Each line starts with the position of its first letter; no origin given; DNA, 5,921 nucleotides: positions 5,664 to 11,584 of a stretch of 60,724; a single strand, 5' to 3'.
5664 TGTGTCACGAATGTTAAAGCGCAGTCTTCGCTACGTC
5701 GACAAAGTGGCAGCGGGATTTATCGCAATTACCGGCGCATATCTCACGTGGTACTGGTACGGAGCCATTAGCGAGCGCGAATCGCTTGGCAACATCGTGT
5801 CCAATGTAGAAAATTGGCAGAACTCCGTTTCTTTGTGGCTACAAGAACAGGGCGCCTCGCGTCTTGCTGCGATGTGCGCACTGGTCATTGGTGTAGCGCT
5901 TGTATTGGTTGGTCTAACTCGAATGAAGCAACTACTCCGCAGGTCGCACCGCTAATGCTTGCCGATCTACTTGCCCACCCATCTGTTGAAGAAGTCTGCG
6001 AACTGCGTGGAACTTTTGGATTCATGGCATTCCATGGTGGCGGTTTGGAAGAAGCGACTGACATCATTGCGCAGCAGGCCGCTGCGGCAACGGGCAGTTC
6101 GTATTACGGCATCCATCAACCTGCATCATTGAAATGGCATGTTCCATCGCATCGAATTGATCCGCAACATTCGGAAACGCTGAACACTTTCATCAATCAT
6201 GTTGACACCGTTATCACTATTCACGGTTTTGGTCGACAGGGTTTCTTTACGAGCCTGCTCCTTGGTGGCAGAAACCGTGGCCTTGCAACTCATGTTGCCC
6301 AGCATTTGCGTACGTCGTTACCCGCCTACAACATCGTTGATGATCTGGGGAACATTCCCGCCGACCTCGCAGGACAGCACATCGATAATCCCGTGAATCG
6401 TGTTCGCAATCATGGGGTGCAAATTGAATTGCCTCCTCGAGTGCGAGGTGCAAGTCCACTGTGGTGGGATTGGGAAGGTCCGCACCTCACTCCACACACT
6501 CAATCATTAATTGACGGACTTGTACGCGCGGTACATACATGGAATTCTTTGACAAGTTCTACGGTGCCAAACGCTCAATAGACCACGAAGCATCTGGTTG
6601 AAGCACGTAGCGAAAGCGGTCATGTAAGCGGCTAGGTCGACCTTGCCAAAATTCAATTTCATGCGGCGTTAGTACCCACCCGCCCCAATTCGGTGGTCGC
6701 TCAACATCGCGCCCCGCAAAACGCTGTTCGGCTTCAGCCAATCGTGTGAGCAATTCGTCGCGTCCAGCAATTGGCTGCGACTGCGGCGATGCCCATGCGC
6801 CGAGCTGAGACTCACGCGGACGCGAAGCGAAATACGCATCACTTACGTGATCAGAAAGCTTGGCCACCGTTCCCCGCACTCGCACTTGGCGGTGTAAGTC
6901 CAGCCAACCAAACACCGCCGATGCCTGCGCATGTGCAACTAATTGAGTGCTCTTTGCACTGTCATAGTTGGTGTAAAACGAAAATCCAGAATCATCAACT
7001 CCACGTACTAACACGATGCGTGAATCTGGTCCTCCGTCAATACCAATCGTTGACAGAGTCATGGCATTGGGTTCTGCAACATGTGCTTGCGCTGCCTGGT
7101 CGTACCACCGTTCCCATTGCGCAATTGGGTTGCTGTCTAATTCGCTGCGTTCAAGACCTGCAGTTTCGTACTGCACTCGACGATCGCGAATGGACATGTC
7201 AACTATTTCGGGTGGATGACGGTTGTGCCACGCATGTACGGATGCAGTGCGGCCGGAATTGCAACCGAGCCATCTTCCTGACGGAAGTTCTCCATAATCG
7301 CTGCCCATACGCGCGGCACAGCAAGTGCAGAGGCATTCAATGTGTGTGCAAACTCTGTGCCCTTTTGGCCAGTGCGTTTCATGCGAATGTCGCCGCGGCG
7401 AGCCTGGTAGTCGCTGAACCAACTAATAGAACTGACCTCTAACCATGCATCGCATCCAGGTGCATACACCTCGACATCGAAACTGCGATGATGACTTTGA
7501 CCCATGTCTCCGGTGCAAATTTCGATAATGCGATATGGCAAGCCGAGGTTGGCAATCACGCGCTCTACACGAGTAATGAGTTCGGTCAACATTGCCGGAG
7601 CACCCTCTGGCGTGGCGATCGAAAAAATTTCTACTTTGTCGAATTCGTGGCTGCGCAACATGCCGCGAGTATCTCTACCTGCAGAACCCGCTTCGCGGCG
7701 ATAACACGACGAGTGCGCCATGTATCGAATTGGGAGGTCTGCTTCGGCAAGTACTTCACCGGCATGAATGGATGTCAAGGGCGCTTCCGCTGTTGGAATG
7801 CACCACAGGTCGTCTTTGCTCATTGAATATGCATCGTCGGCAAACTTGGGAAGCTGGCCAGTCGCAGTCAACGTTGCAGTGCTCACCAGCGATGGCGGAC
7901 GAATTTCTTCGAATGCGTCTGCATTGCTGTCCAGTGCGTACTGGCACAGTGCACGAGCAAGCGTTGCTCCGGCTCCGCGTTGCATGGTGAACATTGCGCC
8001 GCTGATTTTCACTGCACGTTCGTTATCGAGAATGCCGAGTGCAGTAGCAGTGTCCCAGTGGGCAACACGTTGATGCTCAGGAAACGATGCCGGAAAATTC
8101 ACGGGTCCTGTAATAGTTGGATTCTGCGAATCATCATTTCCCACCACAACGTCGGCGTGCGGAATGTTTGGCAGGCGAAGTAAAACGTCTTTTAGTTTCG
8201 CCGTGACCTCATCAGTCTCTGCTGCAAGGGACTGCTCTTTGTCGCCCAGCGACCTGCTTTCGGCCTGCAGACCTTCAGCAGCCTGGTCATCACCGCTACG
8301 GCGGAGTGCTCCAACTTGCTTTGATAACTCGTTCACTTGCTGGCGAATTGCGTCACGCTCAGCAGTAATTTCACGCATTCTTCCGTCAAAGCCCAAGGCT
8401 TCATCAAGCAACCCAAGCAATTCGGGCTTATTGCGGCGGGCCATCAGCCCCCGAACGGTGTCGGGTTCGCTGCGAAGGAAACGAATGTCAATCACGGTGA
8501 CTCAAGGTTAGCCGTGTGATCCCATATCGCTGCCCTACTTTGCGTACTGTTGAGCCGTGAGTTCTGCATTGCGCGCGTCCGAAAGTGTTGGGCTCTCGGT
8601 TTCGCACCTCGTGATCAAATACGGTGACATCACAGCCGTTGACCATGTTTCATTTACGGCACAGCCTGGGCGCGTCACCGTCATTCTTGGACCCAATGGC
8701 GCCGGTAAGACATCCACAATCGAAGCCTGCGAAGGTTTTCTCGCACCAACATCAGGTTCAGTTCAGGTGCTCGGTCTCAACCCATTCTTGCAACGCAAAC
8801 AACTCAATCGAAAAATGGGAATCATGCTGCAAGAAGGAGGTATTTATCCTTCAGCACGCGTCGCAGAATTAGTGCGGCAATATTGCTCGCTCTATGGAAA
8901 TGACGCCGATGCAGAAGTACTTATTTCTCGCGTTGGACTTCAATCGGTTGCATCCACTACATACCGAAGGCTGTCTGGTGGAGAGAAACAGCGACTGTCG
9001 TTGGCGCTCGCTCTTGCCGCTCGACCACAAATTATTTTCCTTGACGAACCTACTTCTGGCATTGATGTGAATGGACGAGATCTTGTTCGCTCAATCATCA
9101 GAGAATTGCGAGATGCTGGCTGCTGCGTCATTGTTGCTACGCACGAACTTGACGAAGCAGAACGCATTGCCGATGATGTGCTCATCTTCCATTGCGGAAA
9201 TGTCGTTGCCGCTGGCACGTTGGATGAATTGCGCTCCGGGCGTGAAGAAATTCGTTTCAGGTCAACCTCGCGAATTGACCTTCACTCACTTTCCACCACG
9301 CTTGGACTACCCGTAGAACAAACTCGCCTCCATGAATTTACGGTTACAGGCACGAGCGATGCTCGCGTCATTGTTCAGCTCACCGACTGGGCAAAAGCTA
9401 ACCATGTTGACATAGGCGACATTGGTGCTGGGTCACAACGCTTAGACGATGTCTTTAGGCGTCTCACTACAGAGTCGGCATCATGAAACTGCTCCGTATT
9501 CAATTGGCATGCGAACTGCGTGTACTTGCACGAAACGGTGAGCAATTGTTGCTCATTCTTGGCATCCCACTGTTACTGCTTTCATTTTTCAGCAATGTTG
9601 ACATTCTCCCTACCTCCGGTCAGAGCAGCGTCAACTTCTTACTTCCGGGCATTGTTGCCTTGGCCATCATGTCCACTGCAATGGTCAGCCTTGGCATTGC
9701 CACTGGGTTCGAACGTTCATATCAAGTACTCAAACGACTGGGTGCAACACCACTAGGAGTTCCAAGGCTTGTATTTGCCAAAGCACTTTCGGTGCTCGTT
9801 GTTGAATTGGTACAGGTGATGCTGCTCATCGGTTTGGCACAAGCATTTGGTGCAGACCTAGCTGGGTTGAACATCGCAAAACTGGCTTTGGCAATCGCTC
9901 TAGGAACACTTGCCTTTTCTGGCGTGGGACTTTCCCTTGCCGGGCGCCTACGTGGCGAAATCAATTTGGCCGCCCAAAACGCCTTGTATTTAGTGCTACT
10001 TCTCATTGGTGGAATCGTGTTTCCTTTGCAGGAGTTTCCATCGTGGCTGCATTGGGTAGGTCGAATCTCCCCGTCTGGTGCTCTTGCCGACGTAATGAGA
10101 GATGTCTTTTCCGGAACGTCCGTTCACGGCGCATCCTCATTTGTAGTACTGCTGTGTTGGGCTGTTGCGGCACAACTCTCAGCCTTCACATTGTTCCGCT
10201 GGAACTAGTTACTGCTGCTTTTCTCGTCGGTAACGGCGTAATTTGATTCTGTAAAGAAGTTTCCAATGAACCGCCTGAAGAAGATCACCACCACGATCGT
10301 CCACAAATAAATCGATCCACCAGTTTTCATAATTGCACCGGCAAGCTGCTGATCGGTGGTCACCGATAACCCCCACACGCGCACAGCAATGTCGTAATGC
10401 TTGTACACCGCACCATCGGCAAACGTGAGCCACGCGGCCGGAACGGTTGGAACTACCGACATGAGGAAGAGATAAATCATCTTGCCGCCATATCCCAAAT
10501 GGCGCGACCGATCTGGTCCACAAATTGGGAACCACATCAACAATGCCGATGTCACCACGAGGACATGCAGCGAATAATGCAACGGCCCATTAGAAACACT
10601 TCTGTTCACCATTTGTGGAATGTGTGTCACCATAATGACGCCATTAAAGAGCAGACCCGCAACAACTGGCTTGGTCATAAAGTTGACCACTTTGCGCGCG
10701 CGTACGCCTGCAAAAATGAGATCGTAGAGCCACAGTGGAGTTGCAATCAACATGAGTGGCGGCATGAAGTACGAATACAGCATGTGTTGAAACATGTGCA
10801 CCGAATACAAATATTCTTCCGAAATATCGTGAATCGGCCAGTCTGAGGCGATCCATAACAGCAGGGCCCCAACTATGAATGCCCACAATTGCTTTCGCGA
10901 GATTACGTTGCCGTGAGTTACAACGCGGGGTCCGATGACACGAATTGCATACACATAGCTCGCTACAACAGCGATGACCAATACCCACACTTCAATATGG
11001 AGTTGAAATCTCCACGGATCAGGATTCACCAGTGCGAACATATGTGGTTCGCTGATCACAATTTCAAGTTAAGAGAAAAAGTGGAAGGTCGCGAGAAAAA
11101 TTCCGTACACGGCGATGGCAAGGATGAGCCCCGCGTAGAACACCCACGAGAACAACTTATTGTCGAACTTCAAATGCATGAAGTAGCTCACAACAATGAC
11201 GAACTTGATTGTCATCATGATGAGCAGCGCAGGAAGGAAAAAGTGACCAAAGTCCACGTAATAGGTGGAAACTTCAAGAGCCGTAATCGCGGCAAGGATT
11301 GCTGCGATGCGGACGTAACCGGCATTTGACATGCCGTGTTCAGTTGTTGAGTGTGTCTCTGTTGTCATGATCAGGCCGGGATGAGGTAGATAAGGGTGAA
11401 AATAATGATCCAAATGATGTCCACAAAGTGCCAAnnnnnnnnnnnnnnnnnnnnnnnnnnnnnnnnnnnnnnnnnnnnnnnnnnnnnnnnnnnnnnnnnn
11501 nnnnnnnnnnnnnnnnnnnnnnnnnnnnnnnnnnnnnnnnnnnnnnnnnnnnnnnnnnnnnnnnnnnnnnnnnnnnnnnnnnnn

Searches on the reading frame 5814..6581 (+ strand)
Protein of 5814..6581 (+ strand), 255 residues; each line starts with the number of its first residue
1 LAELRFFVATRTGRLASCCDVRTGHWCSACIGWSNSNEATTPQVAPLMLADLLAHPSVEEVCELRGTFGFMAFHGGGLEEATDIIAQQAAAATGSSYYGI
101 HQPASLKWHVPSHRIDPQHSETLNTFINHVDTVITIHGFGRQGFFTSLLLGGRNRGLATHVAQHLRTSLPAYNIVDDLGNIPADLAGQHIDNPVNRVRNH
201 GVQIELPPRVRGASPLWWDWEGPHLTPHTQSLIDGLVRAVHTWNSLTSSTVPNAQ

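Call 77: search_protein_families(library=pfam, proteins=[window:5814-6581:+], max_evalue=0.00001)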
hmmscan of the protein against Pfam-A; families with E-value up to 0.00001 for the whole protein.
window:5814-6581:+ (255 aa): 1 family
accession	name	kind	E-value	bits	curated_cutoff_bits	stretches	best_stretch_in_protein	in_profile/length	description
PF05908.16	Gamma_PGA_hydro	-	9.2e-24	84.4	22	1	65-211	25-165/191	Poly-gamma-glutamate hydrolase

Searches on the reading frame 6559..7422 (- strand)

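Call 40: search_protein_families(library=pfam, proteins=[window:6559-7422:-], max_evalue=0.001)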
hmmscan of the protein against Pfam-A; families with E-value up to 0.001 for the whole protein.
window:6559-7422:- (287 aa): 3 families
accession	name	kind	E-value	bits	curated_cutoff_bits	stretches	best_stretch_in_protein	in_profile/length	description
PF01243.27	PNPOx_N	-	1.9e-22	80.3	28.1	1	108-233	2-118/120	Pyridoxamine 5'-phosphate oxidase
PF10590.14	PNP_phzG_C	-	3.7e-21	75.2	27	1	246-287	1-42/42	Pyridoxine 5'-phosphate oxidase C-terminal dimerisation region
PF12766.13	Pyridox_oxase_2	-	1.2e-06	29.5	26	1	101-187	2-97/100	Pyridoxamine 5'-phosphate oxidase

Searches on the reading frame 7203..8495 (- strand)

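Call 40: search_protein_families(library=pfam, proteins=[window:7203-8495:-], max_evalue=0.001)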
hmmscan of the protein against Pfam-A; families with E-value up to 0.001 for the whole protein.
window:7203-8495:- (430 aa): 2 families
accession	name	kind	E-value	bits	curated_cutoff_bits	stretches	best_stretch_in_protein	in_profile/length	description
PF00587.30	tRNA-synt_2b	-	2e-32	113.2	29.3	1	227-404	8-179/179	tRNA synthetase class II core domain (G, H, P, S and T)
PF02403.27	Seryl_tRNA_N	-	2.8e-20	73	28.2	1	1-112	1-108/108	Seryl-tRNA synthetase N-terminal domain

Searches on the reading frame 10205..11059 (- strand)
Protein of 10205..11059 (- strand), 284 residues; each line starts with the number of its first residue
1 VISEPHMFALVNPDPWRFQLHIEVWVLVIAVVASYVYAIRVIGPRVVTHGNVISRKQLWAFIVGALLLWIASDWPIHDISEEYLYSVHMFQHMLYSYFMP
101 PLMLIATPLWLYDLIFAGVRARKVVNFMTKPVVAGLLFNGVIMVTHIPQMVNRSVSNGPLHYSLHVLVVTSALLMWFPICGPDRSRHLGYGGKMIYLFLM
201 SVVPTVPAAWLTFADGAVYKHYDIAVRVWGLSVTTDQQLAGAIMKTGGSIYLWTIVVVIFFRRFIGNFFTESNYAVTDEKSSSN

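Call 3: search_protein_families(library=pfam, proteins=[window:10205-11059:-], max_evalue=1)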
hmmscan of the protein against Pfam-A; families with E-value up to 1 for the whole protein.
window:10205-11059:- (284 aa): 2 families
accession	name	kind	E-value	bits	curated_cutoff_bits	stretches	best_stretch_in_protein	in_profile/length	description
PF09678.15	Caa3_CtaG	-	6.2e-44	150.6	27.7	1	35-262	3-233/237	Cytochrome c oxidase caa3 assembly factor (Caa3_CtaG)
PF18967.5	PycTM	-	0.37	11.7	27.2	1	20-50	9-39/107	Pycsar effector protein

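Call 4: search_protein_families(library=ncbifam, proteins=[window:10205-11059:-], max_evalue=1)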
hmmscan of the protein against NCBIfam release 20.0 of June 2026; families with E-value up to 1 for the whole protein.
window:10205-11059:- (284 aa): 1 family
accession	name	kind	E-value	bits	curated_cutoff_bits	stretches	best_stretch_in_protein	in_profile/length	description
TIGR02737.1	caa3_CtaG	equivalog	9.9e-29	100.8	279.35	2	26-223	17-213/281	cytochrome c oxidase assembly factor CtaG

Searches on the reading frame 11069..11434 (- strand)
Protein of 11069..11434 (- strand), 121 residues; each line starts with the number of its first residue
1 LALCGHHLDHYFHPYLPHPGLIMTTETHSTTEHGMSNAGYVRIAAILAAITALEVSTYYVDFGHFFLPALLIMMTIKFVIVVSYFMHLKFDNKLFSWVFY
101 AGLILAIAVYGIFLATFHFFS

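Call 3: search_protein_families(library=pfam, proteins=[window:11069-11434:-], max_evalue=1)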
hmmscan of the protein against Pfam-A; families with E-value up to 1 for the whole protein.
window:11069-11434:- (121 aa): 2 families
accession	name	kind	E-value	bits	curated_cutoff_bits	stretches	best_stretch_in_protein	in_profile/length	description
PF03626.19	COX4_pro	-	1.8e-10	41.5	28.9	1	42-109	2-70/72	Prokaryotic Cytochrome C oxidase subunit IV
PF02990.21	EMP70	-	0.36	9.9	27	1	41-120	434-509/517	Endomembrane protein 70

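Call 4: search_protein_families(library=ncbifam, proteins=[window:11069-11434:-], max_evalue=1)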
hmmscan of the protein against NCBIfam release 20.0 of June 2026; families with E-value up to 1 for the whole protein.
window:11069-11434:- (121 aa): 3 families
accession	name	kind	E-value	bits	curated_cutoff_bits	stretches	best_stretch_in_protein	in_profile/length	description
TIGR02229.1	caa3_sub_IV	subfamily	4.1e-08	33.9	37.25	1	33-111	3-83/92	caa(3)-type oxidase, subunit IV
TIGR02908.1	CoxD_Bacillus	equivalog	0.072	13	117.85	1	50-110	41-101/110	cytochrome c oxidase subunit IVB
TIGR04154.1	archaeo_STT3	subfamily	0.35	9.1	450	1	34-115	243-324/831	oligosaccharyl transferase, archaeosortase A system-associated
